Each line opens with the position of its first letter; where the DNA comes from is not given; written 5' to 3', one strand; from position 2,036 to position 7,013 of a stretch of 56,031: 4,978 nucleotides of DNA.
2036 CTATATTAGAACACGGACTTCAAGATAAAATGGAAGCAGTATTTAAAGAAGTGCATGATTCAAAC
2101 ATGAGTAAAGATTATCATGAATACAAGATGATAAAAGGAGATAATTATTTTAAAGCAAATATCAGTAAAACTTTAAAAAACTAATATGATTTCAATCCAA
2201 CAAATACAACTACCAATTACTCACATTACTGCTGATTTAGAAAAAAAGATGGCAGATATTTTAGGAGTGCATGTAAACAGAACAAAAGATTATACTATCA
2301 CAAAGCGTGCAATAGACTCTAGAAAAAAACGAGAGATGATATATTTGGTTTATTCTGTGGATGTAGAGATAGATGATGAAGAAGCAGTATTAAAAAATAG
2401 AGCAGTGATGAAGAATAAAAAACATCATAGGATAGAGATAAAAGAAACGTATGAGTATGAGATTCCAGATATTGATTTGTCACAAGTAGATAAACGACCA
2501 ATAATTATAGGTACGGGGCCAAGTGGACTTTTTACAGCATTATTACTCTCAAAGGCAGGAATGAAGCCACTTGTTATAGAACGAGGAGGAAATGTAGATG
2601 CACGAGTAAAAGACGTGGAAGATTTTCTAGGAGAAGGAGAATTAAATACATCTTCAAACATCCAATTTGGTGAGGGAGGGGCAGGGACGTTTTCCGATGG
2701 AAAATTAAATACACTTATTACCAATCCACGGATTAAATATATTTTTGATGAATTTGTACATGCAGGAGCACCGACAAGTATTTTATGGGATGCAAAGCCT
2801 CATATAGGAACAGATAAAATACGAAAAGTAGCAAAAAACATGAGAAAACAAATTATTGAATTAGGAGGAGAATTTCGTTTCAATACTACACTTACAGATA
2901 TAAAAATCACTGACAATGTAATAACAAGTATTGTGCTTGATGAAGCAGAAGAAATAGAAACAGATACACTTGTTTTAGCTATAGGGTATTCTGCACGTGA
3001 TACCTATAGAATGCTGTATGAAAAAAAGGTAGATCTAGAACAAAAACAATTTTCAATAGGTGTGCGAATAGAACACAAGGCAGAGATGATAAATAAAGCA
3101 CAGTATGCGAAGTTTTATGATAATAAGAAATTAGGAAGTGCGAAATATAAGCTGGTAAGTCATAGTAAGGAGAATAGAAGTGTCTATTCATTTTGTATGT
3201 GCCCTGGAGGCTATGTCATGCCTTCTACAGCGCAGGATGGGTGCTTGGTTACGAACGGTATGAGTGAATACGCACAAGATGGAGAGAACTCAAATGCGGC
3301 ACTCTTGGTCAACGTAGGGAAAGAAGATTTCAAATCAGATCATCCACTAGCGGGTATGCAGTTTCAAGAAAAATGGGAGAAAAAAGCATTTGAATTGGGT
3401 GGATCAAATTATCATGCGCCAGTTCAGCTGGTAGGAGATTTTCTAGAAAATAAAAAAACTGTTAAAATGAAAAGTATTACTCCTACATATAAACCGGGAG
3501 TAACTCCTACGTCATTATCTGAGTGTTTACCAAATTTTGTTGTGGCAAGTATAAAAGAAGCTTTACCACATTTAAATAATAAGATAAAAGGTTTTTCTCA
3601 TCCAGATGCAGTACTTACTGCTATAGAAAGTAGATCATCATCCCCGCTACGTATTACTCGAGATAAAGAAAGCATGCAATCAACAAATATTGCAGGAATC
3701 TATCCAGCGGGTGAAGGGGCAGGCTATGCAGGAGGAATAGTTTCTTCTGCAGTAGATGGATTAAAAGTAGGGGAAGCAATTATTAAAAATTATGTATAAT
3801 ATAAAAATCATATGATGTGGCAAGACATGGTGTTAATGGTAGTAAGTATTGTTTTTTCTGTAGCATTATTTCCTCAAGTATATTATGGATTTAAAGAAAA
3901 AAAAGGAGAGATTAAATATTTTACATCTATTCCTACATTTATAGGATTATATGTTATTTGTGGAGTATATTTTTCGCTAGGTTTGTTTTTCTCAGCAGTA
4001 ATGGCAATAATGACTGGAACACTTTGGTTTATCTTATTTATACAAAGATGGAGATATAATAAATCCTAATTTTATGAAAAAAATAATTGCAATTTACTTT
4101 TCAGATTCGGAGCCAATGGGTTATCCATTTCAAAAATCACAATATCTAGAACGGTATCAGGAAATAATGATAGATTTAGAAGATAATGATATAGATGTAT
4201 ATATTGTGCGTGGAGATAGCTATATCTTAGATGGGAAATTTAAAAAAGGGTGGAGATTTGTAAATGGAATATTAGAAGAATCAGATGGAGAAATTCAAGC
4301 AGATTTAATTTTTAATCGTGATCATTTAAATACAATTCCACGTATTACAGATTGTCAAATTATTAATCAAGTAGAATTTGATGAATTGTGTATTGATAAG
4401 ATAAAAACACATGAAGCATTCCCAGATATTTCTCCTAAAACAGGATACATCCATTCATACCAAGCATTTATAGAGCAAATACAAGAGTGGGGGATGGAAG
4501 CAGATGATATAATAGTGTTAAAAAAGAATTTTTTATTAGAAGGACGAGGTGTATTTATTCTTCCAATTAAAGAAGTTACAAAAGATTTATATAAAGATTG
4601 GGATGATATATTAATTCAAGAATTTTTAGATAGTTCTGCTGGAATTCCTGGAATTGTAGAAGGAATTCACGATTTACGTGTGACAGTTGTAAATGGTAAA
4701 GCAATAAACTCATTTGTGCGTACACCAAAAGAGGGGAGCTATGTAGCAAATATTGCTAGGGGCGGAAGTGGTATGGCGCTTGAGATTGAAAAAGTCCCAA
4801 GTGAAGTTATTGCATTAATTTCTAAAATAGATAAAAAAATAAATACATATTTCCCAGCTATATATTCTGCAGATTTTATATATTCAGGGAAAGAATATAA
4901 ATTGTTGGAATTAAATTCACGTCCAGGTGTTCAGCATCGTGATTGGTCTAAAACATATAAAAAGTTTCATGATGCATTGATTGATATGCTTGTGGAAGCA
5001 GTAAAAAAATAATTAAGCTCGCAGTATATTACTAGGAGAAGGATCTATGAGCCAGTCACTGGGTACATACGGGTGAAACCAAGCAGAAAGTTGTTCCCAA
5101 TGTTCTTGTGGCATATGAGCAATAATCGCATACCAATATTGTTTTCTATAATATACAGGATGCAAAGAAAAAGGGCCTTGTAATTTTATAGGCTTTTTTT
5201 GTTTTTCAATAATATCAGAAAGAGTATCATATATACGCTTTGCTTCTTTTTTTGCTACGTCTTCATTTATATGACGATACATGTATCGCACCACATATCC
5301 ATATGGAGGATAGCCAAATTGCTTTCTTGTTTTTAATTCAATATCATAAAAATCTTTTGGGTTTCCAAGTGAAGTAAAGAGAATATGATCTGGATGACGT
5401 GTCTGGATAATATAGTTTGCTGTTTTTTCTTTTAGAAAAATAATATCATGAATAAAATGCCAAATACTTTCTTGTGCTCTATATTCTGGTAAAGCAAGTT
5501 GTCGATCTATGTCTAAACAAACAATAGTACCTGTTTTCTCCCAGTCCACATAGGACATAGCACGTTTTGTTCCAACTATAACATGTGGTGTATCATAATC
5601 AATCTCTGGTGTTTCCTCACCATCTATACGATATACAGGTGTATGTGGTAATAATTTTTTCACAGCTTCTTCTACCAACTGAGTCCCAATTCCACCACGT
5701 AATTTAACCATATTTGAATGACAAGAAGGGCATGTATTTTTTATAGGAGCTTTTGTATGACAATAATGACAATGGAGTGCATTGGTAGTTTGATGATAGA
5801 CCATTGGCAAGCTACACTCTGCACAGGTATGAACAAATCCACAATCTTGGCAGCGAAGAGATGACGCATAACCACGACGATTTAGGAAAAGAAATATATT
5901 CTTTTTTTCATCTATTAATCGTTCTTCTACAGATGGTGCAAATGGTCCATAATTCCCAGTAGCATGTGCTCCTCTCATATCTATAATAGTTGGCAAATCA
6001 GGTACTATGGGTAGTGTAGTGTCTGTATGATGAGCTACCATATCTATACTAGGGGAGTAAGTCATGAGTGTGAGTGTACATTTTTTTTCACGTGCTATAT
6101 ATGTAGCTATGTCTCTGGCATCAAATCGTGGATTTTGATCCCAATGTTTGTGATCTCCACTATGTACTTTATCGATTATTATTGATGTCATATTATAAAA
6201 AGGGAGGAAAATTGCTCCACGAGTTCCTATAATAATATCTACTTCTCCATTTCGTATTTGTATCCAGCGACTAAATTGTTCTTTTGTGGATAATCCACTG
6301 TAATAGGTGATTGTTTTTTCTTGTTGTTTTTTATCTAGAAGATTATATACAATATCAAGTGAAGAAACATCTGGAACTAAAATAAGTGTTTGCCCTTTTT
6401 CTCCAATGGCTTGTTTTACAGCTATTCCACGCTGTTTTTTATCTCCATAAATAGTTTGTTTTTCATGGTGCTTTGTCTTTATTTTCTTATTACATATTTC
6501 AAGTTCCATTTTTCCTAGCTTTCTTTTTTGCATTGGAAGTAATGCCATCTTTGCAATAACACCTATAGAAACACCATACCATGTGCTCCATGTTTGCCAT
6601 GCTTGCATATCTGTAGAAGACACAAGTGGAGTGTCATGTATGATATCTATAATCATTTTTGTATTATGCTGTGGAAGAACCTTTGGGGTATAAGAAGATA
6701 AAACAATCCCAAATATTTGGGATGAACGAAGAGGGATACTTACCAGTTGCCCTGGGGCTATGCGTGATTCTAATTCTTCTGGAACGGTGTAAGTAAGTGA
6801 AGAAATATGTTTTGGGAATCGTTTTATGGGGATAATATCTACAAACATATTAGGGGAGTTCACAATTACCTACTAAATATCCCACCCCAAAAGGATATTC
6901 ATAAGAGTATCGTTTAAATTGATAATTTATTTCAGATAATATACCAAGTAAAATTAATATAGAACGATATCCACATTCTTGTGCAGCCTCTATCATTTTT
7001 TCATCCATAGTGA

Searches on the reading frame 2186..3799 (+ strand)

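Call 28: search_protein_families(library=pfam, proteins=[window:2186-3799:+], max_evalue=0.00001)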
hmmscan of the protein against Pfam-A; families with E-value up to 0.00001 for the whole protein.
window:2186-3799:+ (537 aa): 5 families
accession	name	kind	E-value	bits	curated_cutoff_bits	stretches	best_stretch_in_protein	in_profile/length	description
PF21688.3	FAD-depend_C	-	1.2e-79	267.6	27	1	288-484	1-197/197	FAD-dependent protein, C-terminal domain-like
PF01266.30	DAO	-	3.5e-09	37.1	27.9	0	213-288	149-224/353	FAD dependent oxidoreductase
PF03486.20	HI0933_like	-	4.3e-09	36.6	50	1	106-268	4-164/244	HI0933-like protein Rossmann domain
PF07992.20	Pyr_redox_2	-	2.3e-08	34.2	26.1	0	207-278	177-245/291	Pyridine nucleotide-disulphide oxidoreductase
PF13738.12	Pyr_redox_3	-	6.8e-06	26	30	0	106-137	1-33/305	Pyridine nucleotide-disulphide oxidoreductase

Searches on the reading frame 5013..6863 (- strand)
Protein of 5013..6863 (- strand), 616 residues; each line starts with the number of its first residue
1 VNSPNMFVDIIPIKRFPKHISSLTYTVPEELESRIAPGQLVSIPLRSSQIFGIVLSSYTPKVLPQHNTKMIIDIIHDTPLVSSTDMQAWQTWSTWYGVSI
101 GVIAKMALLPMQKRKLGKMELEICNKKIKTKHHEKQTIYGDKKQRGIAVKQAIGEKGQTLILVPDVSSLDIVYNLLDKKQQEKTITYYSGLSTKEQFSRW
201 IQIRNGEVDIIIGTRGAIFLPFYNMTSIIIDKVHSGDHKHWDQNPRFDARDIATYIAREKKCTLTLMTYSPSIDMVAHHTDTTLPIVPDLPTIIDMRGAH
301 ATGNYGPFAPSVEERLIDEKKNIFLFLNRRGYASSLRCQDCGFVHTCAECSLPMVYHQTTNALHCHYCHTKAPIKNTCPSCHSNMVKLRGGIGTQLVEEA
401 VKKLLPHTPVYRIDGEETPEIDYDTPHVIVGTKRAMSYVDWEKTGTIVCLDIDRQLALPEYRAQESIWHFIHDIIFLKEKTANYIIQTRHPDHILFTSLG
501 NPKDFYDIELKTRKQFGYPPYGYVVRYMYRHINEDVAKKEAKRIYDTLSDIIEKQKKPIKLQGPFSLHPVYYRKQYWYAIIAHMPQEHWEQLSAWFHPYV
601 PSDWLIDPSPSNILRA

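Call 28: search_protein_families(library=pfam, proteins=[window:5013-6863:-], max_evalue=0.00001)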
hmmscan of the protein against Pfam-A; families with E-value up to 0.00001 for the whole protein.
window:5013-6863:- (616 aa): 2 families
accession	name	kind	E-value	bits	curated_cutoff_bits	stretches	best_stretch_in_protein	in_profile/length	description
PF17764.6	PriA_3primeBD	-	2.7e-13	50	22.7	1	22-108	11-95/96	3'DNA-binding domain (3'BD)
PF18319.7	Zn_ribbon_PriA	-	2.7e-06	27.6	26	1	347-373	1-27/27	PriA DNA helicase Cys-rich region (CRR) domain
